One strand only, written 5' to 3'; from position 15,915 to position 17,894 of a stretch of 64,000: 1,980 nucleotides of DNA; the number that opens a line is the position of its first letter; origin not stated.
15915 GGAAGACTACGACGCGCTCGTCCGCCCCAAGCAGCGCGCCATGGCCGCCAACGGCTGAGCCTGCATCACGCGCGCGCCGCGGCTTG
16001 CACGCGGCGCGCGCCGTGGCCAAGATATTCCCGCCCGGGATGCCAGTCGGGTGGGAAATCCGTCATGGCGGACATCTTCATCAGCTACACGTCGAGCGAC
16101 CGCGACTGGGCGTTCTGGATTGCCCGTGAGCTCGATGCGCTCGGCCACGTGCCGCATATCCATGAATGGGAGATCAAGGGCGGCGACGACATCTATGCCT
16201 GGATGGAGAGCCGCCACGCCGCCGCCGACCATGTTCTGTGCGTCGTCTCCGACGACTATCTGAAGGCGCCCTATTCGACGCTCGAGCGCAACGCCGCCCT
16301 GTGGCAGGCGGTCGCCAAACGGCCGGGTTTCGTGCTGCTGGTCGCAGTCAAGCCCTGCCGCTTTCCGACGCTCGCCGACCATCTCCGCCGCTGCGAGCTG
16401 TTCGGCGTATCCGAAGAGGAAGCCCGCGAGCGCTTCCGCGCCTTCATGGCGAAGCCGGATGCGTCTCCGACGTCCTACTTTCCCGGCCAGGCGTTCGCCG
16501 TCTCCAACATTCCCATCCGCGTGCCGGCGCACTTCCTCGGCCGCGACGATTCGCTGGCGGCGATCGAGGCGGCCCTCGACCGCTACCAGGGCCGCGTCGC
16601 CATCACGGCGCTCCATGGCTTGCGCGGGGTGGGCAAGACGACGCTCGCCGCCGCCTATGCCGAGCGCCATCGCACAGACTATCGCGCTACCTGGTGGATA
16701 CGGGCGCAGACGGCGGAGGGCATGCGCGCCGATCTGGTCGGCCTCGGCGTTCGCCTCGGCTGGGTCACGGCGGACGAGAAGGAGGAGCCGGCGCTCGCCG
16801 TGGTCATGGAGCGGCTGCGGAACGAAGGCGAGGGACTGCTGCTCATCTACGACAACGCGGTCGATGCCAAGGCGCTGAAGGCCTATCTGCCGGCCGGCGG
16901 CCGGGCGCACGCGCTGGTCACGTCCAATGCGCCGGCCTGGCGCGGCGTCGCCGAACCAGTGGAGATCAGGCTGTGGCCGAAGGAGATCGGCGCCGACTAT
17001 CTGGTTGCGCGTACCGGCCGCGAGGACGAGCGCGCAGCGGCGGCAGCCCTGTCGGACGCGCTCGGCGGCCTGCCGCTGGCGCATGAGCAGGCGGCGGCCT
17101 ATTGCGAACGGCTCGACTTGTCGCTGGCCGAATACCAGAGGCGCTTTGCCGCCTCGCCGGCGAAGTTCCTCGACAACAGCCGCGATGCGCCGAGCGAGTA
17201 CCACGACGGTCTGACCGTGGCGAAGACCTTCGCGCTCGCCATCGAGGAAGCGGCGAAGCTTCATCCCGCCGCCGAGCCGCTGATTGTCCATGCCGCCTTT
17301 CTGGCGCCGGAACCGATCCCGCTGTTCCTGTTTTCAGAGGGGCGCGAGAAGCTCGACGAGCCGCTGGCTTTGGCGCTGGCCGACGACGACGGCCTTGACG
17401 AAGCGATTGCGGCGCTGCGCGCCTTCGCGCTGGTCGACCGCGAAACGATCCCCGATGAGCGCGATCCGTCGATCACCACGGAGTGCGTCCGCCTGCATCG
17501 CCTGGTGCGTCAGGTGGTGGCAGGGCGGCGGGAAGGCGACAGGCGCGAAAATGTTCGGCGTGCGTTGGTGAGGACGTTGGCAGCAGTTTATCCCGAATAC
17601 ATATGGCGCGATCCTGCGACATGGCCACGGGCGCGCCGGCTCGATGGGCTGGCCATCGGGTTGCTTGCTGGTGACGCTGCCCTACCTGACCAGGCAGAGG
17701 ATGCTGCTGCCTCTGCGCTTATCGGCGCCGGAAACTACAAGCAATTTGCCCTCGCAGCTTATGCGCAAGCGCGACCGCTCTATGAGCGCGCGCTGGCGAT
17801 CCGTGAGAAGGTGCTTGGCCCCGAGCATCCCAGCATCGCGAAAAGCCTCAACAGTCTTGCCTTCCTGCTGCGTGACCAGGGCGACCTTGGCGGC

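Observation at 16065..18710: Solitary TIR-NB-ARC-TPR STAND protein wedged between ilvE and cspA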

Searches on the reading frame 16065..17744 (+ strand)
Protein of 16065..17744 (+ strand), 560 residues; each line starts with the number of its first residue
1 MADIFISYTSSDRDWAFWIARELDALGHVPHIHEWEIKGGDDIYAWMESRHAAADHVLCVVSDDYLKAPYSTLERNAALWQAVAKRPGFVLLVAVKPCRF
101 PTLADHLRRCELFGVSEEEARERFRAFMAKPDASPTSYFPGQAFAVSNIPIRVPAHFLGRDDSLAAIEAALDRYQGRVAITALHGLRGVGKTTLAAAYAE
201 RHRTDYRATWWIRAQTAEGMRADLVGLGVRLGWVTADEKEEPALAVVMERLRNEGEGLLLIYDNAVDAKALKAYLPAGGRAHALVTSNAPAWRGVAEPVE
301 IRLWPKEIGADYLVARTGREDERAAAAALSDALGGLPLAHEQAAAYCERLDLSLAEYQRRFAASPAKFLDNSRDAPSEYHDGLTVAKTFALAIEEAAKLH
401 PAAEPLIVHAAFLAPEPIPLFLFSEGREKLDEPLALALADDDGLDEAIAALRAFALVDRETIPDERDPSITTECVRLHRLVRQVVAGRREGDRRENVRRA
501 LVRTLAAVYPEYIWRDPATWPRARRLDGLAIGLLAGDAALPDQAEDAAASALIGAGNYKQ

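Call 23: search_solved_structures(query=A1, max_evalue=0.1, show_alignments=0)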
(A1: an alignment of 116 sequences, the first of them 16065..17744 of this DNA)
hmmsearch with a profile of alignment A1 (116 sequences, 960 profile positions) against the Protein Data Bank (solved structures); distinct sequences matched with E-value up to 0.1: 94 (the best 60 are shown).
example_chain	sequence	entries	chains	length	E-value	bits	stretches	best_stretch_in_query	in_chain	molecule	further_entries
7ai4_A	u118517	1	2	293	2.5e-58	201.2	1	624-879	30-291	Isoform C of Kinesin light chain 1,Isoform C of Kinesin light chain 1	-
6fv0_A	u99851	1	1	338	2.3e-55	191.4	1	628-830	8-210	Kinesin light chain 1,Torsin-1A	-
6swu_A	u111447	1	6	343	2.4e-55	191.3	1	628-830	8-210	Kinesin light chain 1,Kinesin light chain 1,TPR domain of kinesin light chain 1 in complex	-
6fuz_A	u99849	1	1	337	2.5e-55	191.2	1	628-830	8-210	Kinesin light chain 1,Kinesin light chain 1,C-Jun-amino-terminal kinase-interacting protei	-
3nf1_A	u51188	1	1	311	2.8e-55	191.1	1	628-835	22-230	Kinesin light chain 1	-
9pmb_C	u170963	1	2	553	9.3e-55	189.4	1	569-830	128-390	Kinesin light chain 1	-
5oj8_A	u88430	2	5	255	2.3e-52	181.4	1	623-829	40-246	Kinesin light chain 1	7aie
5ojf_A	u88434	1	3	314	5.6e-51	176.9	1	628-836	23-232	Kinesin light chain 2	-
6f9i_A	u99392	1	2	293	5.8e-51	176.8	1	629-836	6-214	Kinesin light chain 2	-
5fjy_A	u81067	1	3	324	7.6e-51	176.4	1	628-881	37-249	KINESIN LIGHT CHAIN 2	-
6ejn_A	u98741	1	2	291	7.9e-51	176.4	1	629-836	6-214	Kinesin light chain 2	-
3edt_B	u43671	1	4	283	2.9e-48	167.9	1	651-836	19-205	Kinesin light chain 2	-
3ceq_A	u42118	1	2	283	6.5e-48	166.7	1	652-839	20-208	Kinesin light chain 2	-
3zfw_A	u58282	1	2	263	3.3e-47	164.4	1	654-836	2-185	KINESIN LIGHT CHAIN 2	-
4y6w_A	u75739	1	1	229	7.9e-32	113.5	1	628-835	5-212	NaB(AB)3ACb - light chain TPR-like repeats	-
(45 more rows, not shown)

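Call 36: predict_structure(alignment_id=A1)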
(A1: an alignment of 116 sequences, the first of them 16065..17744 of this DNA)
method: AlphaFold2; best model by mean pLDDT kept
length: 560 residues; sequences in the alignment: 116
mean_pLDDT: 85.8   pTM: 0.64
mean pLDDT of the five models: 85.8, 83.7, 81.2, 81.1, 80.8
residues with pLDDT >= 90: 256; 70-90: 256; 50-70: 34; < 50: 14
segments of 3 or more residues with pLDDT < 50: 133-144
pLDDT, mean of each block of 10 residues (from residue 1): 87 92 93 63 76 89 85 77 78 89 75 89 89 43 57 71 89 79 82 86 85 90 91 89 94 88 88 88 87 85 90 91 95 89 90 94 86 68 79 89 94 94 96 92 92 87 93 93 80 87 97 91 95 83 93 93
secondary structure, 60 per line:
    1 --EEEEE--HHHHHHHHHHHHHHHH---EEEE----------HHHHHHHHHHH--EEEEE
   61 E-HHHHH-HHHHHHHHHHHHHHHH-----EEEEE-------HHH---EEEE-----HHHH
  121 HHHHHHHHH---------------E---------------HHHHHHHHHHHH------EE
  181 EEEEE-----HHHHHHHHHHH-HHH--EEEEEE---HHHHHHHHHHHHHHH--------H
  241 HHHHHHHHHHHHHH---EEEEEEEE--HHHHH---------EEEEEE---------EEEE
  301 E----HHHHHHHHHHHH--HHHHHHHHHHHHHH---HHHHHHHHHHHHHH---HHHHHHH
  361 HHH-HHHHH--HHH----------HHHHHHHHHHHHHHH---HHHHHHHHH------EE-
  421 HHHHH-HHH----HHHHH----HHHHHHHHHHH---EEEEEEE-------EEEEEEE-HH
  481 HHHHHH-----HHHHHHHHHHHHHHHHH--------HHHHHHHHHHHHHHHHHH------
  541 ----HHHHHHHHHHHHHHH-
elements in order: E3-7 H10-25 E29-32 H43-53 E56-61 H63-67 H69-84 E90-94 E108-111 H117-129 H161-172 E179-185 H191-201 E208-213 H217-231 H240-254 E258-265 H268-272 E282-287 E297-301 H306-317 H320-333 H337-350 H354-363 H365-369 H385-399 H403-411 H421-425 H434-438 H443-453 E457-463 E471-477 H479-486 H492-508 H517-534 H545-559

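Call 39: fold_search(model_id=the predicted structure, library=pdb)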
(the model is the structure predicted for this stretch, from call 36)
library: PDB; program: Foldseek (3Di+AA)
matches with E <= 10: 1245; with E <= 0.001: 107
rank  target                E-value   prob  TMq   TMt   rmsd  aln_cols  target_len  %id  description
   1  9cc8_A                3.4e-12  1.00  0.47  0.32  18.8       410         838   14  Hexameric state of the NRC4 resistosome (released 2024-09-11)
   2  9ria_A                4.0e-12  1.00  0.45  0.31  28.4       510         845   15  Cryo-EM structure of tomato NRC3-AVRcap1b complex (released 2025-07-23)
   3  3shf                  4.6e-12  1.00  0.34  0.18  18.3       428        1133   18  Crystal structure of the R265S mutant of full-length murine Apaf-1 (released 2011-08-24)
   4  9ri9_B                6.0e-12  1.00  0.47  0.32  29.4       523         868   15  Cryo-EM structure of the tomato NRC3 hexameric resistosome (released 2025-07-23)
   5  9ria_B                9.1e-12  1.00  0.45  0.31  28.8       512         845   16  Cryo-EM structure of tomato NRC3-AVRcap1b complex (released 2025-07-23)
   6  9ria_C                9.5e-12  1.00  0.47  0.33  14.1       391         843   18  Cryo-EM structure of tomato NRC3-AVRcap1b complex (released 2025-07-23)
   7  4m9s_B                2.4e-11  1.00  0.48  0.52  12.2       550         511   14  crystal structure of CED-4 bound CED-3 fragment (released 2013-10-23)
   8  5juy_B                2.9e-11  1.00  0.52  0.26   6.1       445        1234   14  Active human apoptosome with procaspase-9 (released 2016-10-19)
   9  9cc9_G                3.4e-11  1.00  0.45  0.31  18.6       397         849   15  Dodecameric state of the NRC4 resistosome (released 2024-09-11)
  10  5juy_A                5.5e-11  1.00  0.51  0.27   5.1       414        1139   15  Active human apoptosome with procaspase-9 (released 2016-10-19)
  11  7dfv_A                5.7e-11  1.00  0.48  0.51  11.3       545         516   14  Cryo-EM structure of plant NLR RPP1 tetramer core part (released 2020-12-16)
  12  7dfv_B                7.8e-11  1.00  0.44  0.47  13.7       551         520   13  Cryo-EM structure of plant NLR RPP1 tetramer core part (released 2020-12-16)
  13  8bv0_A                8.7e-11  1.00  0.34  0.53  16.5       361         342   17  Binary complex between the NB-ARC domain from the Tomato immune receptor NRC1 and the SPRY domain-containing effector  (released 2022-12-21)
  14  7crc_B                1.4e-10  1.00  0.45  0.25  13.7       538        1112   14  Cryo-EM structure of plant NLR RPP1 tetramer in complex with ATR1 (released 2020-12-16)
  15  8xuq_A                1.9e-10  1.00  0.33  0.22  26.2       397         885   15  Cryo-EM structure of tomato NRC2 tetramer (released 2024-05-22)
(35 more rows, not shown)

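Call 61: search_protein_representatives(protein=window:16065-17744:+)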
Query: 560 residues. Proteins with E-value up to 0.001 (for the whole library): 22926; up to 1e-10: 11635; up to 1e-30: 2638. The best 150 are listed.
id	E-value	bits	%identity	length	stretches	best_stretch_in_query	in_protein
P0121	1.4e-237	806.0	67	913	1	1-552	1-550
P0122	3.0e-230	781.9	68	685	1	1-558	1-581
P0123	1.6e-223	759.7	69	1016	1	2-521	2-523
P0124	7.5e-212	721.1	64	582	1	1-539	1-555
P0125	5.9e-208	708.3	64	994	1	1-511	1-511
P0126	2.1e-200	683.3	76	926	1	138-555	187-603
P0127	3.3e-200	682.7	61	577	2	134-537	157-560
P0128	3.7e-189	646.2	62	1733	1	2-519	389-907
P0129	7.1e-185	632.1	58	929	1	1-538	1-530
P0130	3.1e-183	626.7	57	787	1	1-548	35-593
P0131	3.2e-180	616.8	73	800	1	145-553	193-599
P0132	6.8e-180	615.7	71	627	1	139-541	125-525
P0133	9.7e-177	605.2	56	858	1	1-542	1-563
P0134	1.0e-176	605.2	75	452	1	21-377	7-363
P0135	1.4e-174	598.1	73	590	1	144-531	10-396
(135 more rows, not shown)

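Call 71: search_dna_similar(query=window:16065-17744:+, collection=plasmids, mode=protein, max_evalue=1e-20, max_rows=15)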
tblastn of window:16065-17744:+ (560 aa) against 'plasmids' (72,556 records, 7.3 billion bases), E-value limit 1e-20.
Records with a match: 2; places in all: 3; records where one place covers at least 80% of the query: 2.
Best place of each record, by identity: 60-80% 1; <60% 1.
By first word of the organism name: Methylobacterium 1; Prosthecochloris 1.
By predicted mobility (MOB-suite, as given by PLSDB): non-mobilizable 1; conjugative 1.
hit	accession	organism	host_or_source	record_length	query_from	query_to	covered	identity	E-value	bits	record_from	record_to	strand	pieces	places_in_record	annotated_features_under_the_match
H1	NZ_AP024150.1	Methylobacterium indicum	-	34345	1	521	93%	66.7%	2e-178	565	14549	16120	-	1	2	fxsT: FxSxx-COOH system tetratricopeptide repeat protein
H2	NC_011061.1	Prosthecochloris aestuarii DSM 271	-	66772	3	520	93%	29.9%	2e-45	179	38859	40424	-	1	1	fxsT: FxSxx-COOH system tetratricopeptide repeat protein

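Call 72: search_dna_similar(query=window:16065-17744:+, collection=phages, mode=protein, max_evalue=0.00001, max_rows=10)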
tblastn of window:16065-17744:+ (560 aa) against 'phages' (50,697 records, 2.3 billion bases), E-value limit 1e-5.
No match.

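Call 73: get_annotated_region(hit=H1, flank=9000)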
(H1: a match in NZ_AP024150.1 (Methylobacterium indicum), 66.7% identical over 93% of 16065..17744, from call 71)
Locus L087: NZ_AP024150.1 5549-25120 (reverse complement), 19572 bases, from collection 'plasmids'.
description: Methylobacterium indicum strain VL1 plasmid pVL1_5, complete sequence
organism: Methylobacterium indicum (NCBI taxid 1775910)
taxonomy: Bacteria; Pseudomonadota; Alphaproteobacteria; Hyphomicrobiales; Methylobacteriaceae; Methylobacterium; Methylobacterium indicum
host: -; source: -; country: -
typing (MOB-suite, as given by PLSDB): non-mobilizable
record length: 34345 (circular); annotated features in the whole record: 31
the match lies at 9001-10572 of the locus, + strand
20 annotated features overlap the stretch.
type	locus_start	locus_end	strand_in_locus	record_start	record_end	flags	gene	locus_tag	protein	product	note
CDS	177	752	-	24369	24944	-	-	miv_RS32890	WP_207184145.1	TetR/AcrR family transcriptional regulator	GO:0006355 - regulation of DNA-templated transcription [Evidence IEA]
CDS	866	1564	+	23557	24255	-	-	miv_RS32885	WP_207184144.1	glutathione S-transferase C-terminal domain-containing protein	-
CDS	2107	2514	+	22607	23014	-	-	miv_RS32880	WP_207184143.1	hypothetical protein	-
CDS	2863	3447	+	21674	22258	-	-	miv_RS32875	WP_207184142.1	recombinase family protein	GO:0006310 - DNA recombination [Evidence IEA]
CDS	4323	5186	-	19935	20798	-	-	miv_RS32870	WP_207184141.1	hypothetical protein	-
CDS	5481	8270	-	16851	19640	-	fxsT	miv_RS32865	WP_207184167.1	FxSxx-COOH system tetratricopeptide repeat protein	-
CDS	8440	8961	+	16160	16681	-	-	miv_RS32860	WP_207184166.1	DUF4231 domain-containing protein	-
CDS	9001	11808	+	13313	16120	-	fxsT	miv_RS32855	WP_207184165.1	FxSxx-COOH system tetratricopeptide repeat protein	-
CDS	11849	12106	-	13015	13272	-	-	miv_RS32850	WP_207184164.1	hypothetical protein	-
CDS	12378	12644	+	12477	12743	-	-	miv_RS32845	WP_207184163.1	hypothetical protein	-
CDS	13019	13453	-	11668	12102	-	-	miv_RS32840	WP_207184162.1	hypothetical protein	-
CDS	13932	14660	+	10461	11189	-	-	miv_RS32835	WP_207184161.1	hypothetical protein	-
CDS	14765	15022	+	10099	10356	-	-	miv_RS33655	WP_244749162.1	hypothetical protein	-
CDS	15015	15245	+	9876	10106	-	-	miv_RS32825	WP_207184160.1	hypothetical protein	-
CDS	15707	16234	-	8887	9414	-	-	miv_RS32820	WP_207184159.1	ProQ/FINO family protein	-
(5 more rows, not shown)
